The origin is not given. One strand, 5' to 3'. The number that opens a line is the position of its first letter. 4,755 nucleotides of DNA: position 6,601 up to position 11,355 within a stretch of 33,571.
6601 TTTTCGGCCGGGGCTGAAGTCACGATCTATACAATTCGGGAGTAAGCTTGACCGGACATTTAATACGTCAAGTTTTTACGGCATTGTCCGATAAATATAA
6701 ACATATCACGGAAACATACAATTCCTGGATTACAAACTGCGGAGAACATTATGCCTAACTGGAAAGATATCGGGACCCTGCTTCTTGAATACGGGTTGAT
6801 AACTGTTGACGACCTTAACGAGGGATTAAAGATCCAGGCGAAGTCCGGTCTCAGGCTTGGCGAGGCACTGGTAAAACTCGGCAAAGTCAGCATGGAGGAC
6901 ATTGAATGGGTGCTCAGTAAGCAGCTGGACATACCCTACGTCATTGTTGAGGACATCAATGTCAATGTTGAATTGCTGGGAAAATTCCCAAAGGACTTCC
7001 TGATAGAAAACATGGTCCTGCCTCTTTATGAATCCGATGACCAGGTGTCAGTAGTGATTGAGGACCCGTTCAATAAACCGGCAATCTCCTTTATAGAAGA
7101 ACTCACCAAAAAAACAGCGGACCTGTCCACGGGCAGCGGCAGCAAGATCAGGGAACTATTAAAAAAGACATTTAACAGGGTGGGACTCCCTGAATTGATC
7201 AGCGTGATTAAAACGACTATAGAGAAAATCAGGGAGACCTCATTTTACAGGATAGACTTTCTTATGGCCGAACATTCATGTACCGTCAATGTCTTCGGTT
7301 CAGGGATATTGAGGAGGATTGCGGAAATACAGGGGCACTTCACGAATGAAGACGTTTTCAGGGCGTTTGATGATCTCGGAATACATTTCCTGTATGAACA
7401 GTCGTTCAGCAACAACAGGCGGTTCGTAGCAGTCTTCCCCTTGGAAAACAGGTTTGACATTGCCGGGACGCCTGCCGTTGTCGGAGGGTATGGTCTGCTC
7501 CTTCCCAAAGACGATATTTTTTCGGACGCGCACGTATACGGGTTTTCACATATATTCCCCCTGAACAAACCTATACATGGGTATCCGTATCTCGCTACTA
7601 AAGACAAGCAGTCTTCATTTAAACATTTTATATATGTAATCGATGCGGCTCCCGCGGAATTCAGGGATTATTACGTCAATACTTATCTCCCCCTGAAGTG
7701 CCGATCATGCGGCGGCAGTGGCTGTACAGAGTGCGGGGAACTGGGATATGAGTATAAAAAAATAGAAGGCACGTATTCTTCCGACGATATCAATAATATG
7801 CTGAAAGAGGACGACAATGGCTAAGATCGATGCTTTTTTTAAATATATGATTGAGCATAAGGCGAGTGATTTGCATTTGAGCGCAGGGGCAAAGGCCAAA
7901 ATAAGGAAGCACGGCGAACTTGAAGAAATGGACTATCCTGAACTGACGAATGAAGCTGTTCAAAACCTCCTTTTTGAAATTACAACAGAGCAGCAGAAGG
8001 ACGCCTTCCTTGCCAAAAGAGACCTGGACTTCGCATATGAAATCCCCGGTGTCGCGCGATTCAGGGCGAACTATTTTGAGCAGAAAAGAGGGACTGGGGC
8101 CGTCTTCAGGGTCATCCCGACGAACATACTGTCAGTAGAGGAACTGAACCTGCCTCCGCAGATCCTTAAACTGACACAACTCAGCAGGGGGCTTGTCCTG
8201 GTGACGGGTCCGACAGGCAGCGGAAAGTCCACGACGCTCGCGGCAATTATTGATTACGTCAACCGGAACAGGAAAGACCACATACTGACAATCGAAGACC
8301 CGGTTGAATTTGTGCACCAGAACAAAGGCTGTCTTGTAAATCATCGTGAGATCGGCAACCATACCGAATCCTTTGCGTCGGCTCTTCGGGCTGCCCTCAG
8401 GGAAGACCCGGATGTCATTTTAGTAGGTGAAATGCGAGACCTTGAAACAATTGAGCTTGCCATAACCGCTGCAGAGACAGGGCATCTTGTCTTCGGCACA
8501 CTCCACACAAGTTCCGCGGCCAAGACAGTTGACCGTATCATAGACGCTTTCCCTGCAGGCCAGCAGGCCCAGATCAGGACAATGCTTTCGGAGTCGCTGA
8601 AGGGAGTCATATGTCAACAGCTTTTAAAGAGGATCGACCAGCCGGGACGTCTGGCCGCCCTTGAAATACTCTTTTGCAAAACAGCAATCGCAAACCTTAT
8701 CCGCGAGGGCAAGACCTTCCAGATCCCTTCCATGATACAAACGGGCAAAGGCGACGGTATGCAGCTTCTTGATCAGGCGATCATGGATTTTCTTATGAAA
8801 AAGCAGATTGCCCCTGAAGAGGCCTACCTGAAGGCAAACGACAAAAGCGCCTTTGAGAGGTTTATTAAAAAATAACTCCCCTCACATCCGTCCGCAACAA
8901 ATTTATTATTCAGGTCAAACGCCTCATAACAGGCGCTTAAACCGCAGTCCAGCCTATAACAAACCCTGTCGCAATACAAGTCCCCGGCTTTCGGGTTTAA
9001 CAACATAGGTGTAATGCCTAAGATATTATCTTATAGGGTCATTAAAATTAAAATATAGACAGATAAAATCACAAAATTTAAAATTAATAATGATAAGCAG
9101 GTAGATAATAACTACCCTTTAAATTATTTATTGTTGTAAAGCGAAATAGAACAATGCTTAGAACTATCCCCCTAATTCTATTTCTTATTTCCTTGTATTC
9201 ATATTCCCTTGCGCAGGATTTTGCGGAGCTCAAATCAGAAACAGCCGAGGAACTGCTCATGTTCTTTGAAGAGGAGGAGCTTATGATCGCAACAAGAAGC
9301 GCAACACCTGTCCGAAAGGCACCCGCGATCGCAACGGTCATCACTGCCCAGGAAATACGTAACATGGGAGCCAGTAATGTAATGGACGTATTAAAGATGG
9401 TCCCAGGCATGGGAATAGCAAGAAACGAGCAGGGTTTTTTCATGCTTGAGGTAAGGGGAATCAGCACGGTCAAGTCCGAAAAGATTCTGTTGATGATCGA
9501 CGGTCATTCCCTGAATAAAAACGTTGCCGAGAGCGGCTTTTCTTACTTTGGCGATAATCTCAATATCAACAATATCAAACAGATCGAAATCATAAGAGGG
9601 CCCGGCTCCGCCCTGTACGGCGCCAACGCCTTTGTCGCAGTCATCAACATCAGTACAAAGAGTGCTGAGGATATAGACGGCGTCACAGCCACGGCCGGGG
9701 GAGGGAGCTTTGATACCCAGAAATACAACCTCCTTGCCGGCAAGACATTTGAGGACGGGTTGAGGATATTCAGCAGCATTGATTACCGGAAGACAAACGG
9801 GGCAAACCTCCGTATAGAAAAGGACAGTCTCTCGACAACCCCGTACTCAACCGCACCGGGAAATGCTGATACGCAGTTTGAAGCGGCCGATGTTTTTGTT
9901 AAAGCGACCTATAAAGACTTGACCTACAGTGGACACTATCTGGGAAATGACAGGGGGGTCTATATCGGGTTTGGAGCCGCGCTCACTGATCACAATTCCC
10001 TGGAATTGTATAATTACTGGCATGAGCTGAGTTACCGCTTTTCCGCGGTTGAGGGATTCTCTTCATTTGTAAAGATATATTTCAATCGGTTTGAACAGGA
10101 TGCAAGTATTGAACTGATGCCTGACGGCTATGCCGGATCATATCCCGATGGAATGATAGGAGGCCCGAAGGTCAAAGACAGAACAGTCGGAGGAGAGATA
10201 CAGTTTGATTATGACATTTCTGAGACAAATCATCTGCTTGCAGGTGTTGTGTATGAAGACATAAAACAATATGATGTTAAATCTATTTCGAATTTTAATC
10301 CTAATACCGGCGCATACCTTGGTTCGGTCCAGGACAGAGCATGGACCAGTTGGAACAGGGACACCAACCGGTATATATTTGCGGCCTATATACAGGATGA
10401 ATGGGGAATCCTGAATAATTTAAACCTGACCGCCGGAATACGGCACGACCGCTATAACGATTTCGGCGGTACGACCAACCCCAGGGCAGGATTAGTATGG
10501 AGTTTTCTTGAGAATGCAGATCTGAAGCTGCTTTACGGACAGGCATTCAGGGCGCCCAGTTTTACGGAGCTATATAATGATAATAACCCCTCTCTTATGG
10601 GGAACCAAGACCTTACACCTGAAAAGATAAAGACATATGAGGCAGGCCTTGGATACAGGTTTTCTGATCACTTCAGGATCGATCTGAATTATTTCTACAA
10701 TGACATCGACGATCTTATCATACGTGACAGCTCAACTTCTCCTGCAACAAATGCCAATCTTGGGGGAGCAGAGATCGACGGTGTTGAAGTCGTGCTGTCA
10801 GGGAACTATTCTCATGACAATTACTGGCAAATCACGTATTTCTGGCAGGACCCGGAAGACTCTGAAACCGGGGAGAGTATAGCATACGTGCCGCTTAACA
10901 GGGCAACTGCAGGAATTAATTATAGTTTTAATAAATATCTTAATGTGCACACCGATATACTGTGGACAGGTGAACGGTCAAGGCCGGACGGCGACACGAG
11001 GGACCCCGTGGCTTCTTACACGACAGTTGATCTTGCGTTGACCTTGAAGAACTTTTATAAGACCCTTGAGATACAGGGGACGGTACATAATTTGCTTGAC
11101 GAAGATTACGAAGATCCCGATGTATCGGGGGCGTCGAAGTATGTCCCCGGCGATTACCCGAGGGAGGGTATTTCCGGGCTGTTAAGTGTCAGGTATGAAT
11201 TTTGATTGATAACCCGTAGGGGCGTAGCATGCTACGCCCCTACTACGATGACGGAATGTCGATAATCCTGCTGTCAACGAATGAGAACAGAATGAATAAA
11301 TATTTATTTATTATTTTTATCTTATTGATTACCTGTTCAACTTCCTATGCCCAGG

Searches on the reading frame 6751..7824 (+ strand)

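Call 47: search_protein_families(library=pfam, proteins=[window:6751-7824:+], max_evalue=0.001)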
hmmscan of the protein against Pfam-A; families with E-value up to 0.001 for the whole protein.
window:6751-7824:+ (357 aa): 1 family
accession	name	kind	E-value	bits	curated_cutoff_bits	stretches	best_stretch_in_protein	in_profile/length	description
PF05157.20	MshEN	-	2e-11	44.1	23.1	1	59-141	1-84/90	MshEN domain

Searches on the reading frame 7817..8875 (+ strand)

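Call 47: search_protein_families(library=pfam, proteins=[window:7817-8875:+], max_evalue=0.001)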
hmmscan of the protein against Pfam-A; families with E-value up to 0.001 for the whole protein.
window:7817-8875:+ (352 aa): 7 families
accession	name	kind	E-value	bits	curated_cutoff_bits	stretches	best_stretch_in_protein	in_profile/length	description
PF00437.27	T2SSE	-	4.3e-51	174.1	24.9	1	4-276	12-284/370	Type II/IV secretion system protein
PF04851.21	ResIII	-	4.1e-05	24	22.5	1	126-247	25-152/164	Type III restriction enzyme, res subunit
PF13476.12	AAA_23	-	8.4e-05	23.7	27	1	121-144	16-39/201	AAA domain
PF13191.12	AAA_16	-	0.00013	23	32.6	1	125-158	25-55/167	AAA ATPase domain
PF25199.1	nSTAND_NTPase5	-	0.00014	22.1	34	1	120-165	37-82/145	Novel STAND NTPase 5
PF13401.12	AAA_22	-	0.0002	22.1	27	1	123-165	4-45/130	AAA domain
PF13555.12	AAA_29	-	0.00023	21.3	27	1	124-145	22-43/61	P-loop containing region of AAA domain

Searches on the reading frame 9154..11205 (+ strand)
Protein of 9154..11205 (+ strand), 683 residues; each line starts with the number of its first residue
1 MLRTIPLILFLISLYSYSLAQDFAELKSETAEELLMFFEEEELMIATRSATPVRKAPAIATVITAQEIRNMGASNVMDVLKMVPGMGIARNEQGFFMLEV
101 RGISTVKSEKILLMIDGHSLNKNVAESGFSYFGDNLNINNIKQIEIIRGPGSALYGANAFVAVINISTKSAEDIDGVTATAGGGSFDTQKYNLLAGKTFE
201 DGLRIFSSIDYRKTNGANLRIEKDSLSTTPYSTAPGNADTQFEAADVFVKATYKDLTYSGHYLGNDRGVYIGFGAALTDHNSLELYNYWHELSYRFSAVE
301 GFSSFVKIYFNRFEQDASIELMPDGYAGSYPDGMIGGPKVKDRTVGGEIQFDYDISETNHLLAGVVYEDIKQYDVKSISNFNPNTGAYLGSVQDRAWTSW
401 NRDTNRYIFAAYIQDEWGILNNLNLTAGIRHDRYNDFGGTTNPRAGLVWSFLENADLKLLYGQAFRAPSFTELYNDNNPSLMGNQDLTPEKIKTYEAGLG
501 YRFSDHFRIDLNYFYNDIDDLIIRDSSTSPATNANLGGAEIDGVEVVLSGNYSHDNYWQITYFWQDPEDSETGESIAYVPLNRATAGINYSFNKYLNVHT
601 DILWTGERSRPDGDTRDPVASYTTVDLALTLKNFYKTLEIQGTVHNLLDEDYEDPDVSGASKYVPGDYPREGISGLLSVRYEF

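Call 47: search_protein_families(library=pfam, proteins=[window:9154-11205:+], max_evalue=0.001)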
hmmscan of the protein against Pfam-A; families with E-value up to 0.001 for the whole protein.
window:9154-11205:+ (683 aa): 3 families
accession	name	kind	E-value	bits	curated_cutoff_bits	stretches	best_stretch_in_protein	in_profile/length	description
PF00593.30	TonB_dep_Rec_b-barrel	-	1.9e-48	166.8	27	1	253-647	38-436/436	TonB dependent receptor-like, beta-barrel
PF07715.20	Plug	-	1.3e-21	77.5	23.9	1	53-161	2-105/107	TonB-dependent Receptor Plug Domain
PF13505.12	OMP_b-brl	-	0.00017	22.3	28.7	0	442-524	86-158/175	Outer membrane protein beta-barrel domain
